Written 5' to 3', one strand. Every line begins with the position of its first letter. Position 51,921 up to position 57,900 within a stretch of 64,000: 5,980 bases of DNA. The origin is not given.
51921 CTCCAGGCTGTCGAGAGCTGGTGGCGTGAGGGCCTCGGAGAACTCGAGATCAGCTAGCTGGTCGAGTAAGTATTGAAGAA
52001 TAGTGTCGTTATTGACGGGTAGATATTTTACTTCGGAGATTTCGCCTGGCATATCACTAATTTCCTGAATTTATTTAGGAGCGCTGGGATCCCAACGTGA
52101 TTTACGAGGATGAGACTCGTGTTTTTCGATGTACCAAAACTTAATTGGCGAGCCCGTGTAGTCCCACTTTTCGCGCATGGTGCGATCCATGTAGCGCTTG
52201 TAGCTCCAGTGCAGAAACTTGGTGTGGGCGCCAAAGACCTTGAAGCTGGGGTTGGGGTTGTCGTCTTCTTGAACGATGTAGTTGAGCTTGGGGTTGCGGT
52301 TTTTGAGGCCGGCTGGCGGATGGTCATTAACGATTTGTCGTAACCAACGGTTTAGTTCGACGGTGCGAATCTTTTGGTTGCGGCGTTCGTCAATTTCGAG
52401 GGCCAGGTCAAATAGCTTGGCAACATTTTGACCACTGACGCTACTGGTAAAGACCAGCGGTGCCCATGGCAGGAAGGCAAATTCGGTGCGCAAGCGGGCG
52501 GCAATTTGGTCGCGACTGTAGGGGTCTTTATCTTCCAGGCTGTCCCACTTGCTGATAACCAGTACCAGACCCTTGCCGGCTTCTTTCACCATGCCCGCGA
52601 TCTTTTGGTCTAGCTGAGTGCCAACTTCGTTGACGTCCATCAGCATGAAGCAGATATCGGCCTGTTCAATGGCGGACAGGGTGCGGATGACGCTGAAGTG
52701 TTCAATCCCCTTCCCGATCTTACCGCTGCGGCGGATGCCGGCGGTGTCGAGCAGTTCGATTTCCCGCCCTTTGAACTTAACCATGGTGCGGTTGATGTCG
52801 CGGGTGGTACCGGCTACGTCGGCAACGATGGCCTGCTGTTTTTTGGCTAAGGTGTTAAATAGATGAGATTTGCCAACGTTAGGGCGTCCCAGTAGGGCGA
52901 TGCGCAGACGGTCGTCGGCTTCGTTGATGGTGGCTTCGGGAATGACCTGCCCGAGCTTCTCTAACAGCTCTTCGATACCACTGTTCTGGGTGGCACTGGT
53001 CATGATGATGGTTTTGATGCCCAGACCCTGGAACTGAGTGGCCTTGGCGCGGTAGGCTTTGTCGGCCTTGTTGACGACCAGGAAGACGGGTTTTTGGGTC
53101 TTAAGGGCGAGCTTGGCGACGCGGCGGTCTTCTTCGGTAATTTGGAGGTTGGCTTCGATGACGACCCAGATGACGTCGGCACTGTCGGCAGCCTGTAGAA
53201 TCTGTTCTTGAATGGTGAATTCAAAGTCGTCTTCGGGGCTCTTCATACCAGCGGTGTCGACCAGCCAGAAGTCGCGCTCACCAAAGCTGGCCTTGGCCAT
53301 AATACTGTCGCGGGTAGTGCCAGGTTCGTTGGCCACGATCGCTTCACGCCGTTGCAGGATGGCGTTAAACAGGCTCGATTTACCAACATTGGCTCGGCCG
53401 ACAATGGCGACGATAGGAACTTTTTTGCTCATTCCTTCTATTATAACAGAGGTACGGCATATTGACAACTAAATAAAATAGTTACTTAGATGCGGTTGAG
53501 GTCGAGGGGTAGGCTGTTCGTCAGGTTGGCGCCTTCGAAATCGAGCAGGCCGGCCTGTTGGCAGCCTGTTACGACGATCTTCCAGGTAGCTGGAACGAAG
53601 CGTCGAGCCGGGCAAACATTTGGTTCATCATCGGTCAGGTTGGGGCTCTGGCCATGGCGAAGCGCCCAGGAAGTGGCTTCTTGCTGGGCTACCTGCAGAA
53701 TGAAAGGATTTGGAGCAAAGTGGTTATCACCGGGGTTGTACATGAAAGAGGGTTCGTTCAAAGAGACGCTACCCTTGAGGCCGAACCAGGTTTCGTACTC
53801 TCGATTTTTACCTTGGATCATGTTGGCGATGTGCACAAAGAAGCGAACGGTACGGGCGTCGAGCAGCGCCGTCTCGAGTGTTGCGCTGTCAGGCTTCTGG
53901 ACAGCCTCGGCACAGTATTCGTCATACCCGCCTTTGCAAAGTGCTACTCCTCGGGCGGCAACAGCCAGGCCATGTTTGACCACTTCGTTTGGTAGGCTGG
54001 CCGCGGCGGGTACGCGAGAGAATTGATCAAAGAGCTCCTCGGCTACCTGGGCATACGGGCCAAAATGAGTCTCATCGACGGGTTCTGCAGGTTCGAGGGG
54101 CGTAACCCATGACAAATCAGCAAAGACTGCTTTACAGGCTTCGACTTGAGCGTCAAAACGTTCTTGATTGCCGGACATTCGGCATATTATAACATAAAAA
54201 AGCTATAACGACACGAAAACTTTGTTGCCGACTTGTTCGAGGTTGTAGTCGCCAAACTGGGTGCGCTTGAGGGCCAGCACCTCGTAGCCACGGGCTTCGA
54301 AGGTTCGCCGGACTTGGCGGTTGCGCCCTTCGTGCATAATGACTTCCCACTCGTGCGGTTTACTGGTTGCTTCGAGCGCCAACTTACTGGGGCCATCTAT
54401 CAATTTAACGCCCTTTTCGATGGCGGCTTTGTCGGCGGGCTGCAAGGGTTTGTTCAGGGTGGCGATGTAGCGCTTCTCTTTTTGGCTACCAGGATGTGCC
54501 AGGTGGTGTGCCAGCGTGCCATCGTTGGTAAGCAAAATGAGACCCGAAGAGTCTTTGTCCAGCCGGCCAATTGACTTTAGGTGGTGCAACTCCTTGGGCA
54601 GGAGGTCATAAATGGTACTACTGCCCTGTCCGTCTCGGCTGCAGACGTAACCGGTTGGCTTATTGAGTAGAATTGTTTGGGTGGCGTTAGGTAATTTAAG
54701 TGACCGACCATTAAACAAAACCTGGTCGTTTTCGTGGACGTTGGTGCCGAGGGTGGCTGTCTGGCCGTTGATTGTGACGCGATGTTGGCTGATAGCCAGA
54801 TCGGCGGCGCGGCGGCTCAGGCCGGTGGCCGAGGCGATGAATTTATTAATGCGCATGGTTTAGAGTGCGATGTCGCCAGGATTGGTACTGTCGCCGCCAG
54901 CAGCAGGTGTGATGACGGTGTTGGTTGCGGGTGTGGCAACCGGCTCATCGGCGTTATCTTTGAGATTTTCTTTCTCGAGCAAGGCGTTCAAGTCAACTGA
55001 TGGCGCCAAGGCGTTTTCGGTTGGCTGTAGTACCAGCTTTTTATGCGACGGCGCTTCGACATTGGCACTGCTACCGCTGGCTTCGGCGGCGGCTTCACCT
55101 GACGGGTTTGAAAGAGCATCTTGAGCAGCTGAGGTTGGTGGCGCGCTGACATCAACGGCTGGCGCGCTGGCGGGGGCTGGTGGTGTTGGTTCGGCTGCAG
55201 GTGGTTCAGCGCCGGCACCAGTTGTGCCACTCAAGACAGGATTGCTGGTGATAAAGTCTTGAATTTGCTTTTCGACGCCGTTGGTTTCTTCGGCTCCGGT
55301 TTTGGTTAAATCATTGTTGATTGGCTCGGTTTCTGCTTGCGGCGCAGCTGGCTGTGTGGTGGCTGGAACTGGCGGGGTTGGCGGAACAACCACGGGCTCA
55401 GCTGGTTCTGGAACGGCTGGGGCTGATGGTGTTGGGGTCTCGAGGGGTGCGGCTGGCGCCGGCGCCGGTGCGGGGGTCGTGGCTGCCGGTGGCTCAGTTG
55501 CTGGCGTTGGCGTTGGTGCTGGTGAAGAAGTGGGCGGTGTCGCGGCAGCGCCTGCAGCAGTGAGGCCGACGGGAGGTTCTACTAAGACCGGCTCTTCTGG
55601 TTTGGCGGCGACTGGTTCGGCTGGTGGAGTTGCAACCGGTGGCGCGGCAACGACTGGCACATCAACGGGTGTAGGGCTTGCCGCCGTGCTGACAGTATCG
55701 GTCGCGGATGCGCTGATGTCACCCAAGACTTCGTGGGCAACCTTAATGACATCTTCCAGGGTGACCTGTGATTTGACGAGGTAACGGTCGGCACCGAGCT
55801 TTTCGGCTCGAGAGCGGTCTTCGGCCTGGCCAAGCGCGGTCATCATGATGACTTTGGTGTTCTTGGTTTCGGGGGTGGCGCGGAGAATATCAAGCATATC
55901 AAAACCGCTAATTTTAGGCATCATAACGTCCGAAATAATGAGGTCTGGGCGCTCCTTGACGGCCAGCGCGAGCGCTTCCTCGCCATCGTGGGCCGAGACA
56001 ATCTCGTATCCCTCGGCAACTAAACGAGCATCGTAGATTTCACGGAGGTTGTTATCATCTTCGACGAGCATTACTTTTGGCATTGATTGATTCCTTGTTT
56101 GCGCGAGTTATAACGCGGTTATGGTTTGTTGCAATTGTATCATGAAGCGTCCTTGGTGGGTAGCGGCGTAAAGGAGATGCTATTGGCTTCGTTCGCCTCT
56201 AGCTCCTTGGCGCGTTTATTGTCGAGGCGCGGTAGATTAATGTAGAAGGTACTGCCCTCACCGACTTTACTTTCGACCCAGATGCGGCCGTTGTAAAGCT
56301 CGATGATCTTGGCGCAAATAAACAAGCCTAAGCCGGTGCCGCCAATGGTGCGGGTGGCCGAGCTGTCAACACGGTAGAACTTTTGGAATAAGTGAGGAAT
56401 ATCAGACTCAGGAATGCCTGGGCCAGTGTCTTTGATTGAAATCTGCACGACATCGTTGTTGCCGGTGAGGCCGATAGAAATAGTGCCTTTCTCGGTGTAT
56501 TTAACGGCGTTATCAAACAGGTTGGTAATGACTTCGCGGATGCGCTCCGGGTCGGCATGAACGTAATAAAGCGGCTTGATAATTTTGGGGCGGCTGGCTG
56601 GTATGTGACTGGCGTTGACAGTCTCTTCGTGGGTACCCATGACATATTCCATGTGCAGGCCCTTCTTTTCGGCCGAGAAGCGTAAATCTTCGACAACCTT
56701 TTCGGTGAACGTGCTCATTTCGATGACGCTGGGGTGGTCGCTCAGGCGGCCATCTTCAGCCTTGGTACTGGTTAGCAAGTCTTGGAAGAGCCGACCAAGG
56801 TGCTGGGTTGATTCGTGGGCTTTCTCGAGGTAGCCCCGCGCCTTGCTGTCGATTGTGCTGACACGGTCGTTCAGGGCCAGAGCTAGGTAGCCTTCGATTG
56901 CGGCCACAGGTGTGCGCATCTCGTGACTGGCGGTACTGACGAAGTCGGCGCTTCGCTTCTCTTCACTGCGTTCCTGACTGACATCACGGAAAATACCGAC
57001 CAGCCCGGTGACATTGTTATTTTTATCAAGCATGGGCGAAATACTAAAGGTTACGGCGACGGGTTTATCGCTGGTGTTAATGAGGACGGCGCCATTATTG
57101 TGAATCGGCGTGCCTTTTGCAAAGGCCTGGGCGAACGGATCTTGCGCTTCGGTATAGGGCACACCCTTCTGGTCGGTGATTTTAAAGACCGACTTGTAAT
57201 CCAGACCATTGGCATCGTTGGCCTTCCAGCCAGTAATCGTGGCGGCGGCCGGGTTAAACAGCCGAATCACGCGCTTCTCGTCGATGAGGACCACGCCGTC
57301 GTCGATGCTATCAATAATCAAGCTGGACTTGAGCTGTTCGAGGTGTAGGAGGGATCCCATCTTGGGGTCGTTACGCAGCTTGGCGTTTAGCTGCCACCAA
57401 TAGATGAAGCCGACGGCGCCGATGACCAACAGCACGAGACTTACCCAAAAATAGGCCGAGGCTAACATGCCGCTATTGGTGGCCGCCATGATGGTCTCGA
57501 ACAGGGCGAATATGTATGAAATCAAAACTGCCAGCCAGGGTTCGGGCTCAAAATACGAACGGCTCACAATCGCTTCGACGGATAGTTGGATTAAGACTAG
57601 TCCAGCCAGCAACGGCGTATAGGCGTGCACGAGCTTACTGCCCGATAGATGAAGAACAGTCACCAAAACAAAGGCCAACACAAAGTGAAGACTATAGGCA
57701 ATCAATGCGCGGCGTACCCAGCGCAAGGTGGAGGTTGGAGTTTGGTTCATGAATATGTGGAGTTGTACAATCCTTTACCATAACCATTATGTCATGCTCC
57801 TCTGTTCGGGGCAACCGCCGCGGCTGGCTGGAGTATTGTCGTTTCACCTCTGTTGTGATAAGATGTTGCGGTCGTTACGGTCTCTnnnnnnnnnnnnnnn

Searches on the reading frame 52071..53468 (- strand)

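Call 26: search_protein_families(library=pfam, proteins=[window:52071-53468:-])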
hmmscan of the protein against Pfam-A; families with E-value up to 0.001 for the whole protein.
window:52071-53468:- (465 aa): 13 families
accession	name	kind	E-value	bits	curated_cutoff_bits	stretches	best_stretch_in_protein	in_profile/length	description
PF01926.29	MMR_HSR1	-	1e-55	187.1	21.9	2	20-134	2-113/113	50S ribosome-binding GTPase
PF02421.24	FeoB_N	-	5.4e-27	94.7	27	2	20-171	3-155/156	Ferrous iron transport protein B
PF14714.11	KH_dom-like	-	4.4e-19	69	27.3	1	366-445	1-79/81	KH-domain-like of EngA bacterial GTPase enzymes, C-terminal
PF00009.33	GTP_EFTU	-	7.7e-18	65.2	26.5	2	16-177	2-187/188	Elongation factor Tu GTP binding domain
PF00350.29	Dynamin_N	-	2.8e-15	57.2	27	1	58-134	94-166/168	Dynamin family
PF04548.22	AIG1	-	7.2e-14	52.1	27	2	21-119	4-105/212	AIG1 family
PF03193.22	RsgA_GTPase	-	7.5e-12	45.9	30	1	98-246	27-169/174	RsgA GTPase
PF00071.28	Ras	-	9.9e-08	32.2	21.6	0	190-283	2-85/162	Ras family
PF10662.15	PduV-EutP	-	7.6e-07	29.5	21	1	88-172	55-141/143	Ethanolamine utilisation - propanediol utilisation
PF00005.33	ABC_tran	-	6.8e-06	27.2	25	0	189-240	13-64/137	ABC transporter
PF02492.25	cobW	-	1.4e-05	25.2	20.7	0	64-142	83-160/180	CobW/HypB/UreG, nucleotide-binding domain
PF08477.19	Roc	-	1.5e-05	25.6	27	0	189-250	1-71/119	Ras of Complex, Roc, domain of DAPkinase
PF09439.16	SRPRB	-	0.00013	21.8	25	0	16-103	2-80/178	Signal recognition particle receptor beta subunit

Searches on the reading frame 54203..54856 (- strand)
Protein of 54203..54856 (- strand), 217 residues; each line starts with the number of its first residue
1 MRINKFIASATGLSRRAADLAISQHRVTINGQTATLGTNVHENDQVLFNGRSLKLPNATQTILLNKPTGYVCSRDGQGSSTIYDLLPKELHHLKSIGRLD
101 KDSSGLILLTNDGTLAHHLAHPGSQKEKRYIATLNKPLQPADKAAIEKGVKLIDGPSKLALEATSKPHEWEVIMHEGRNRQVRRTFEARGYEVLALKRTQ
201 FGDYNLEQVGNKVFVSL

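Call 26: search_protein_families(library=pfam, proteins=[window:54203-54856:-])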
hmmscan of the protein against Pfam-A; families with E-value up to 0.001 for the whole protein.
window:54203-54856:- (217 aa): 2 families
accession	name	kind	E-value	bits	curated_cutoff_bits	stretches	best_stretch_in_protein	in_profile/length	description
PF00849.27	PseudoU_synth_2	-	5.9e-20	72.5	26.8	1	61-188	2-152/152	RNA pseudouridylate synthase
PF01479.30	S4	-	4.7e-08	33.1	22.8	1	1-46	1-48/48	S4 domain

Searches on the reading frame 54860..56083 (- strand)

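Call 26: search_protein_families(library=pfam, proteins=[window:54860-56083:-])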
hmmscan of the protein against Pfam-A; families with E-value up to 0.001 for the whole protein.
window:54860-56083:- (407 aa): 1 family
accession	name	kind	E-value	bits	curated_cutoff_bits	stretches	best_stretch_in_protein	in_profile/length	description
PF00072.30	Response_reg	-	1.2e-23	83.8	30.2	1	4-105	1-100/111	Response regulator receiver domain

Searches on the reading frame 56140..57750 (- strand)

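Call 26: search_protein_families(library=pfam, proteins=[window:56140-57750:-])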
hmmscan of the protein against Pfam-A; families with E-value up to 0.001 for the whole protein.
window:56140-57750:- (536 aa): 8 families
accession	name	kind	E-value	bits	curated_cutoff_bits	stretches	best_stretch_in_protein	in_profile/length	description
PF02518.31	HATPase_c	-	1.1e-32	113.2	26.4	1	400-508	2-109/111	Histidine kinase-, DNA gyrase B-, and HSP90-like ATPase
PF00989.32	PAS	-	1.4e-13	51.3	22.6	1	144-257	5-113/113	PAS fold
PF00512.31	HisKA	-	2.6e-13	50.2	26.9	1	268-334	3-66/66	His Kinase A (phospho-acceptor) domain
PF13426.13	PAS_9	-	8.3e-11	42.5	27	1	150-259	1-103/103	PAS domain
PF08448.16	PAS_4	-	5.5e-09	36.7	23.1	1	147-261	2-109/110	PAS fold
PF13188.13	PAS_8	-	2.7e-06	27.5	21.8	1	145-182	6-40/65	PAS domain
PF13581.12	HATPase_c_2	-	0.00047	20.6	27.4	1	405-481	37-107/127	Histidine kinase-like ATPase domain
PF13589.12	HATPase_c_3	-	0.00052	20.5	25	1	406-525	5-124/137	Histidine kinase-, DNA gyrase B-, and HSP90-like ATPase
